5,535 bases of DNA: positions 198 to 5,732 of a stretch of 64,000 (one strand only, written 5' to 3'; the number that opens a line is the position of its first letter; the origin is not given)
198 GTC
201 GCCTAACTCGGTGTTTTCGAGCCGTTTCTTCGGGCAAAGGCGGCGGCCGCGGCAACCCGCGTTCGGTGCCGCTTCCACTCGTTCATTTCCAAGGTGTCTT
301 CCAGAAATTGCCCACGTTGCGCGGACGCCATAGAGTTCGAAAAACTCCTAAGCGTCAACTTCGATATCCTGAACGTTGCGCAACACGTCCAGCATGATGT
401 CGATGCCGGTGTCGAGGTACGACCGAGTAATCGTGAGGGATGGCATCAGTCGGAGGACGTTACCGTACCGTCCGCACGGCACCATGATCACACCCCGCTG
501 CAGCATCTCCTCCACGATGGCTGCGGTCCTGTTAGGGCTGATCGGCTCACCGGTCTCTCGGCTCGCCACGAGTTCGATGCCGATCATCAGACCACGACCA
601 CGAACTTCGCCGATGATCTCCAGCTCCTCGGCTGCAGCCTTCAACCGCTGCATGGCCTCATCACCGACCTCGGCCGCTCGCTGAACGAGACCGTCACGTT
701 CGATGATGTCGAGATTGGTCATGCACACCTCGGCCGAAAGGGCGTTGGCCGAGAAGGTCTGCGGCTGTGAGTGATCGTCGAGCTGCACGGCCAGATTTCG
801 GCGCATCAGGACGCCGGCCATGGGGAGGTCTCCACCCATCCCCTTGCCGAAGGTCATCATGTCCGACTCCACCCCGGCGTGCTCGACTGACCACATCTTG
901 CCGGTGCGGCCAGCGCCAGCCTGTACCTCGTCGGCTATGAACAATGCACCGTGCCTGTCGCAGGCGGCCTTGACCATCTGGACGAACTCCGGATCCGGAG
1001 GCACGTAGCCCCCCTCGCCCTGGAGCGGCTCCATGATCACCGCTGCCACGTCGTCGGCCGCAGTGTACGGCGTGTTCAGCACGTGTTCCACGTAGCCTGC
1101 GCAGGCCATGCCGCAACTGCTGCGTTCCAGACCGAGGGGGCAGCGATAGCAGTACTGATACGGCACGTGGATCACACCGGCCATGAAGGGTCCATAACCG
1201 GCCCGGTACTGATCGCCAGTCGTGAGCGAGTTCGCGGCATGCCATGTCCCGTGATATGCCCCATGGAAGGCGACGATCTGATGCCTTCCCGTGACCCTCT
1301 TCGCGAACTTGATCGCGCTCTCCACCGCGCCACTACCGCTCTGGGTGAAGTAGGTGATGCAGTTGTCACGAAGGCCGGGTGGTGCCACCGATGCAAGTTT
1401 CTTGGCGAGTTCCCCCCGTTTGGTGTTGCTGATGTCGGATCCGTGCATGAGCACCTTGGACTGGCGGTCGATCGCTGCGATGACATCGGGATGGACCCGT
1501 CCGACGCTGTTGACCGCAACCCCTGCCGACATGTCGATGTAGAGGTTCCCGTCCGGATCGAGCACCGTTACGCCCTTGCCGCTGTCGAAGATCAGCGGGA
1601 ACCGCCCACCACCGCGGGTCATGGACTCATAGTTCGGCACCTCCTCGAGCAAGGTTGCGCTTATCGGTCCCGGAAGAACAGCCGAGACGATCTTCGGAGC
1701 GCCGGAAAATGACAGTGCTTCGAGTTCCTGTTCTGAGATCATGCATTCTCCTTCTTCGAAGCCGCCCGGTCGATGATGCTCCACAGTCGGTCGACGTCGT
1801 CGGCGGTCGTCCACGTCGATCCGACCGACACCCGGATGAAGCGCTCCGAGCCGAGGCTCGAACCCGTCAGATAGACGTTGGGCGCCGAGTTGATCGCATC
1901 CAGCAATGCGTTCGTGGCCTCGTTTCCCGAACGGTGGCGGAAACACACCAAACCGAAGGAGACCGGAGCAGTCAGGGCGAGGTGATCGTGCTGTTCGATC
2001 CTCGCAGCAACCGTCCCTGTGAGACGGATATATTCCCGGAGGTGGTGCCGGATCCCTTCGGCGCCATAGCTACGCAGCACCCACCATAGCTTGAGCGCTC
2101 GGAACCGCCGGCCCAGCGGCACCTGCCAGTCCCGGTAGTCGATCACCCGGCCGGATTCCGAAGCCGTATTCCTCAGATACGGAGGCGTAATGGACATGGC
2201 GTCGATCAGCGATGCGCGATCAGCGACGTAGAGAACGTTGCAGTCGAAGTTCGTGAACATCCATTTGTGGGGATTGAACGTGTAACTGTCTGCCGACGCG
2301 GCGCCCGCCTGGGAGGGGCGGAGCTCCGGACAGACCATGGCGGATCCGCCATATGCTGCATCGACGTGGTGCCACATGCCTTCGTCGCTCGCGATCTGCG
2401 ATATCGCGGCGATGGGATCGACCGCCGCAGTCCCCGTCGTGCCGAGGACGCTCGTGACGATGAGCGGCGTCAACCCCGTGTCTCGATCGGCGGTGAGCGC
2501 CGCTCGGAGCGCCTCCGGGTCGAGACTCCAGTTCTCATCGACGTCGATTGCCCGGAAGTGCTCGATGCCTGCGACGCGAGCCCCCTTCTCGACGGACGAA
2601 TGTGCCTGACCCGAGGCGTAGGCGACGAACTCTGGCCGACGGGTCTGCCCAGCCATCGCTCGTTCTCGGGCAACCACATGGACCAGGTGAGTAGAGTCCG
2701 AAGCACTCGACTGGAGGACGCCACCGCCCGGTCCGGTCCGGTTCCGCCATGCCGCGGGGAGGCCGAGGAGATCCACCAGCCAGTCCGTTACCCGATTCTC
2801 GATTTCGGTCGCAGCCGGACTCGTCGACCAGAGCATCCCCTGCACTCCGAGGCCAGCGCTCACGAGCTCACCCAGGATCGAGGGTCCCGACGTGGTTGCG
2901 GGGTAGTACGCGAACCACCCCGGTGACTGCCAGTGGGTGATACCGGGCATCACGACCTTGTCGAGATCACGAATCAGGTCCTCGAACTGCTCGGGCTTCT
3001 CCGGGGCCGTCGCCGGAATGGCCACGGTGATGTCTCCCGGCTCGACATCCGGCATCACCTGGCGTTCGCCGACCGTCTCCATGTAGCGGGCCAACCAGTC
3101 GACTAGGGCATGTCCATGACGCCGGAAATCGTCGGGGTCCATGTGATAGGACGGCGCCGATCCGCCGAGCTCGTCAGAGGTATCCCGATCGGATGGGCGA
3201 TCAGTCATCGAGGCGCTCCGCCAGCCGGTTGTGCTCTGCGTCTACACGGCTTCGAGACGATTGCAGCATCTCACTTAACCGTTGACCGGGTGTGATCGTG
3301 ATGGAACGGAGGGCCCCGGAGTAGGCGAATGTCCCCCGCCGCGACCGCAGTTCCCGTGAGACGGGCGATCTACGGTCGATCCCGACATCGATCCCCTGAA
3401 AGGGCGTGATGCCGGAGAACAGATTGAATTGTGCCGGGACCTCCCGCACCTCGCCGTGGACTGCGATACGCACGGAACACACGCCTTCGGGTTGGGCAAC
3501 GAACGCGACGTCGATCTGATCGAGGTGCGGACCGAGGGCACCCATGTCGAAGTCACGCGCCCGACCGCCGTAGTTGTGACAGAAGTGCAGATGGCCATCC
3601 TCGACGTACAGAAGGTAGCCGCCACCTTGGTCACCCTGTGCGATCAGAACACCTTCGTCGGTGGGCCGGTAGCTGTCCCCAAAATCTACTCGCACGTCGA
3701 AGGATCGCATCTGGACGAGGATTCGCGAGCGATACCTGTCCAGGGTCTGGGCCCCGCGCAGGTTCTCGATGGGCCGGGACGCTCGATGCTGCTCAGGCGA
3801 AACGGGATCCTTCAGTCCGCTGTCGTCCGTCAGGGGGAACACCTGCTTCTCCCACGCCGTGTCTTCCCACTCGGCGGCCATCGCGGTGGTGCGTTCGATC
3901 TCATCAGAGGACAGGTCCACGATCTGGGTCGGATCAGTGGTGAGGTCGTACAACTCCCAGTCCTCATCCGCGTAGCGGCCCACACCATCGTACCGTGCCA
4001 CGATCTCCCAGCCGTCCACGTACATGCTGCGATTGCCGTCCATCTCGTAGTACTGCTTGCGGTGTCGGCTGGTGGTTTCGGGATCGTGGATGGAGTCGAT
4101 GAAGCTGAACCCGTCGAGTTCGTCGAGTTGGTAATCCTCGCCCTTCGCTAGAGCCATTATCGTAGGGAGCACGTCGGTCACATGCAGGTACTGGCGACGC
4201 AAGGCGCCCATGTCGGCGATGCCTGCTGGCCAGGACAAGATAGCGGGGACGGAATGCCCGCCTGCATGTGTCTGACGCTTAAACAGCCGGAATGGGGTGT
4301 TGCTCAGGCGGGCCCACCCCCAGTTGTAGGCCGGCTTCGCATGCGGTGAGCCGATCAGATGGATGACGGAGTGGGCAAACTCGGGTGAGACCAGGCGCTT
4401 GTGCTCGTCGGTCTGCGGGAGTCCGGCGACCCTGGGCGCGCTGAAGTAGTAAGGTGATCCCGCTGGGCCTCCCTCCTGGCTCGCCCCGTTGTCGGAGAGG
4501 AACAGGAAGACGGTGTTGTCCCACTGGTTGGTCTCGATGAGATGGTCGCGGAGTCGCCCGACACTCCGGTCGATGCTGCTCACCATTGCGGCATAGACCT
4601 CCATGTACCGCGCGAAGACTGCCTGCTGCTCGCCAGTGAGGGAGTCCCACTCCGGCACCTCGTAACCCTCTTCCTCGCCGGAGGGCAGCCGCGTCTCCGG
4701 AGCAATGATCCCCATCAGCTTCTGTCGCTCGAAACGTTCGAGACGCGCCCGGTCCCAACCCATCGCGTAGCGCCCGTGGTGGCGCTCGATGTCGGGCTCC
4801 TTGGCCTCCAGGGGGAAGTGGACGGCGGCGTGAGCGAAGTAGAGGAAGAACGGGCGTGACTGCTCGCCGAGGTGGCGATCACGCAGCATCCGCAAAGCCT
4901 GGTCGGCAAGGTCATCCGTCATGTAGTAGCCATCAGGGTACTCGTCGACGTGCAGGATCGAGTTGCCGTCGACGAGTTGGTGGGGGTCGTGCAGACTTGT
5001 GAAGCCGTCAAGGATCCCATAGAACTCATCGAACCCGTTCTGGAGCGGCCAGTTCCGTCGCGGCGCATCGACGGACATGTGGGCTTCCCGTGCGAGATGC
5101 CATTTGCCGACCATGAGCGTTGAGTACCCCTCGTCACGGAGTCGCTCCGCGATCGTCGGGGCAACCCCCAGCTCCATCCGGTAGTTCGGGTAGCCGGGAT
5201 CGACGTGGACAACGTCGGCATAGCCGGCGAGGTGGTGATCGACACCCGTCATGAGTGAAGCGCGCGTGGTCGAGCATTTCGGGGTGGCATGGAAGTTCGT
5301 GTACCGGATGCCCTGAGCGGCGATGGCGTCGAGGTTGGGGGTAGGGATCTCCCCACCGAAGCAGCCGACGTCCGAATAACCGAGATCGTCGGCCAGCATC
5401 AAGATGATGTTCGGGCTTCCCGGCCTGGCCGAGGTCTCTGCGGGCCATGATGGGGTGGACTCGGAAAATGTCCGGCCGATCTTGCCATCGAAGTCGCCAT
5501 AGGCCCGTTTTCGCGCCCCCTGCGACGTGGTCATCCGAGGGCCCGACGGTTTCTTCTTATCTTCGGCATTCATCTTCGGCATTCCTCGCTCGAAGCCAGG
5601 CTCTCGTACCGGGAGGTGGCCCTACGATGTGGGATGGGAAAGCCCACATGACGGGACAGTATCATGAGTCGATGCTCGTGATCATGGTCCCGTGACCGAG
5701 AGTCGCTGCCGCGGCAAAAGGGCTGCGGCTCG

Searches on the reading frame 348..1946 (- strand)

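Call 58: search_protein_families(library=pfam, proteins=[window:348-1946:-], max_evalue=0.00001)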
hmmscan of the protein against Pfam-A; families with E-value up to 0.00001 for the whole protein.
window:348-1946:- (532 aa): 1 family
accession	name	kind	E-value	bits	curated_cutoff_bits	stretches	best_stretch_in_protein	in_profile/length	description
PF00202.27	Aminotran_3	-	2.9e-102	342.8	30.5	1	111-522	4-403/403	Aminotransferase class-III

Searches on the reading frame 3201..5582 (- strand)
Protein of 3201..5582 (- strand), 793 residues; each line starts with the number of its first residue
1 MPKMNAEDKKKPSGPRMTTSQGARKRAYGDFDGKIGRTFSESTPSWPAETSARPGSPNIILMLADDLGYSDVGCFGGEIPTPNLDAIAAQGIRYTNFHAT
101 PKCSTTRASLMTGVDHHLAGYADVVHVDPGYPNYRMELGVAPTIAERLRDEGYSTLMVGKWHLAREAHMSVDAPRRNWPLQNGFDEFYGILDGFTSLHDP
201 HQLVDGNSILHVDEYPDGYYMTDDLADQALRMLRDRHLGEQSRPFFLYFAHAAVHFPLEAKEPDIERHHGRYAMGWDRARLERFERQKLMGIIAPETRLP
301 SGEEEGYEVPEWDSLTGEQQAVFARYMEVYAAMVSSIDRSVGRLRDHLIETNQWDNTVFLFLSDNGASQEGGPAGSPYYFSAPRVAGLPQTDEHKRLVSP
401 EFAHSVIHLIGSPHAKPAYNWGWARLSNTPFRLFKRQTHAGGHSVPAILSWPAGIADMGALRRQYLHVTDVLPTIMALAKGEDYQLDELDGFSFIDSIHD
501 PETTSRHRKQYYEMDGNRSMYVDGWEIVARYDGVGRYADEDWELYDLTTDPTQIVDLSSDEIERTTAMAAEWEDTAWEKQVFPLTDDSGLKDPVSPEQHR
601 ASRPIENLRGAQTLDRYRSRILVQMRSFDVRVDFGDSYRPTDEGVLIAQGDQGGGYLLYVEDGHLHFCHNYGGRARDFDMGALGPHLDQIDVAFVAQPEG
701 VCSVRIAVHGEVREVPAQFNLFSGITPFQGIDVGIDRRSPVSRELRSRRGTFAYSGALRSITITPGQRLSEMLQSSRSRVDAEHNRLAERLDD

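Call 58: search_protein_families(library=pfam, proteins=[window:3201-5582:-], max_evalue=0.00001)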
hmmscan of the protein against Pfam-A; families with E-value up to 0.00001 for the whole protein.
window:3201-5582:- (793 aa): 2 families
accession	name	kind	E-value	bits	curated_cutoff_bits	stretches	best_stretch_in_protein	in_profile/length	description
PF00884.28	Sulfatase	-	7e-53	180.3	25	1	57-479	1-299/301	Sulfatase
PF16347.10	SGSH_C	-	2.1e-06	28.4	29.3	1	435-561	8-135/154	N-sulphoglucosamine sulphohydrolase, C-terminal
